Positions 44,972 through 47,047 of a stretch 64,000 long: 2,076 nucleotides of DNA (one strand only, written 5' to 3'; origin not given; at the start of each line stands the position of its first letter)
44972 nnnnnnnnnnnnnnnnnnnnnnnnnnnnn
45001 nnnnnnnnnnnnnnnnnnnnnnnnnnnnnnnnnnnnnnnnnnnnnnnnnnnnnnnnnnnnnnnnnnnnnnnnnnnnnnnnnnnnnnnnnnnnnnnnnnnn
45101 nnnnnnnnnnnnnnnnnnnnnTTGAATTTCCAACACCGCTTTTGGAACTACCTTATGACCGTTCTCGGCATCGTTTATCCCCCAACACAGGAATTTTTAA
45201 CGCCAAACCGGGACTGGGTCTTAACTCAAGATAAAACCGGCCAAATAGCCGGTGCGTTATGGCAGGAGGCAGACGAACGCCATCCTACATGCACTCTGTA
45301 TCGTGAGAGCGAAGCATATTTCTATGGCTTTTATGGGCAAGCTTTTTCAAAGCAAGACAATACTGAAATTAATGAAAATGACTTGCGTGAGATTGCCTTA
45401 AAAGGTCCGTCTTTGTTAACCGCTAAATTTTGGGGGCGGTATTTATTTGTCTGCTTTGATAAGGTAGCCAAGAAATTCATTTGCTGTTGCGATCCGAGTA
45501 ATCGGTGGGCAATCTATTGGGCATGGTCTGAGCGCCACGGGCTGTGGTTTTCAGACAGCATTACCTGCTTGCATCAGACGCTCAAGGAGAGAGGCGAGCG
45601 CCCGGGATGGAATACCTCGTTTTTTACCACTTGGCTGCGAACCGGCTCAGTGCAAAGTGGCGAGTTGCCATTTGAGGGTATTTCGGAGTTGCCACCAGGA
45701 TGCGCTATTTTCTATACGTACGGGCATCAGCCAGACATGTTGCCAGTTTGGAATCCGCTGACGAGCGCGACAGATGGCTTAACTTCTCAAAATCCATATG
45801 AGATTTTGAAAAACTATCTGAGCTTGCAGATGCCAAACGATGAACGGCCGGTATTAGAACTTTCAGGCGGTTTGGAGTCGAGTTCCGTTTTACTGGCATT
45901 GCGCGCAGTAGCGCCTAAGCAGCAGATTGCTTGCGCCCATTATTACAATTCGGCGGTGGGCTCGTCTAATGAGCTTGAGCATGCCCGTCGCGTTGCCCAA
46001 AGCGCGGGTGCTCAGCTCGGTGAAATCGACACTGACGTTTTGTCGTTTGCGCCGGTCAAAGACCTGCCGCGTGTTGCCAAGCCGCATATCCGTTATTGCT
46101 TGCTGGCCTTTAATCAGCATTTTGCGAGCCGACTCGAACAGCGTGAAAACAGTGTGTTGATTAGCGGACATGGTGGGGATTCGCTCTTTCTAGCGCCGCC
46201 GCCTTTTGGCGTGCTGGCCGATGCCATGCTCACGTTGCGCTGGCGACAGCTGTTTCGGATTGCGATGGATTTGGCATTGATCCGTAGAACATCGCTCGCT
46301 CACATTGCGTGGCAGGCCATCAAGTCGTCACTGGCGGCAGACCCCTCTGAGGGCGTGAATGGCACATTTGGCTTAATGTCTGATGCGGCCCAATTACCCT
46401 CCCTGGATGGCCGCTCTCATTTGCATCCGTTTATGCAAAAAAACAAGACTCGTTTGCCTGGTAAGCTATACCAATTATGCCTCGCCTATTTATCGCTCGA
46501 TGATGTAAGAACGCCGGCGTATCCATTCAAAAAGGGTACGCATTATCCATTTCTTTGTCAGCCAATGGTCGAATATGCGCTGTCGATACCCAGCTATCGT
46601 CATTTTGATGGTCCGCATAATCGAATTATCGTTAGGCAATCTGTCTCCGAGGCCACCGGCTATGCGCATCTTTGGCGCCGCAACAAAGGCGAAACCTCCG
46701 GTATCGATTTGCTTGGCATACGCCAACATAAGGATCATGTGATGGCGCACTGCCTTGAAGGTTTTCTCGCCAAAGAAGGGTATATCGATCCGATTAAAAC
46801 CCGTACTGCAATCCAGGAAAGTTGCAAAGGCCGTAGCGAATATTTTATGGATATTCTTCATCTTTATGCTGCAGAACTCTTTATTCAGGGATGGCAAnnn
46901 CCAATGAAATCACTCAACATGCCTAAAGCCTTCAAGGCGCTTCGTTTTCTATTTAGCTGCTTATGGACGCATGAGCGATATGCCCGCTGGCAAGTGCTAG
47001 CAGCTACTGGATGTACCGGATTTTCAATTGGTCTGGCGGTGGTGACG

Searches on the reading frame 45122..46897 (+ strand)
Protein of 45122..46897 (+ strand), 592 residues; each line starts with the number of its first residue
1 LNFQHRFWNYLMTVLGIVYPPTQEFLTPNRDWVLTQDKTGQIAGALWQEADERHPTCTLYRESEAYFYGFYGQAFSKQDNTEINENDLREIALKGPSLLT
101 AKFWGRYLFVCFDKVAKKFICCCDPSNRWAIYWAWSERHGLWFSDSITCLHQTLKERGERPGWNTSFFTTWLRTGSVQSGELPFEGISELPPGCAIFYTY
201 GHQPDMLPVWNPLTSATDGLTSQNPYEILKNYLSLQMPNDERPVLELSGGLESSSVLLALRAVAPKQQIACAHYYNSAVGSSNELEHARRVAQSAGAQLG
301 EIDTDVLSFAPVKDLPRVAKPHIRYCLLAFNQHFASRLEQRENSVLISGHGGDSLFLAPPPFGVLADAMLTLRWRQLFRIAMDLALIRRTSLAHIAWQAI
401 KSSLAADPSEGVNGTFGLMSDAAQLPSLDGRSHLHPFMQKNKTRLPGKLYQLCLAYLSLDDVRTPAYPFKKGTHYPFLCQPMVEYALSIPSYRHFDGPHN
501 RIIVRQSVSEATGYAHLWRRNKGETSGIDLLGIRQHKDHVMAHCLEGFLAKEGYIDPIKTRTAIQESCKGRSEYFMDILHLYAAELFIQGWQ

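Call 76: search_protein_families(library=pfam, proteins=[window:45122-46897:+], max_evalue=0.0001)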
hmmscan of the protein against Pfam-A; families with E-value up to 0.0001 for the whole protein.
window:45122-46897:+ (592 aa): 1 family
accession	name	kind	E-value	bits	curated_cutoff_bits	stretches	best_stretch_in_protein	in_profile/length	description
PF00733.27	Asn_synthase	-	8e-18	65.6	21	1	229-586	6-351/354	Asparagine synthase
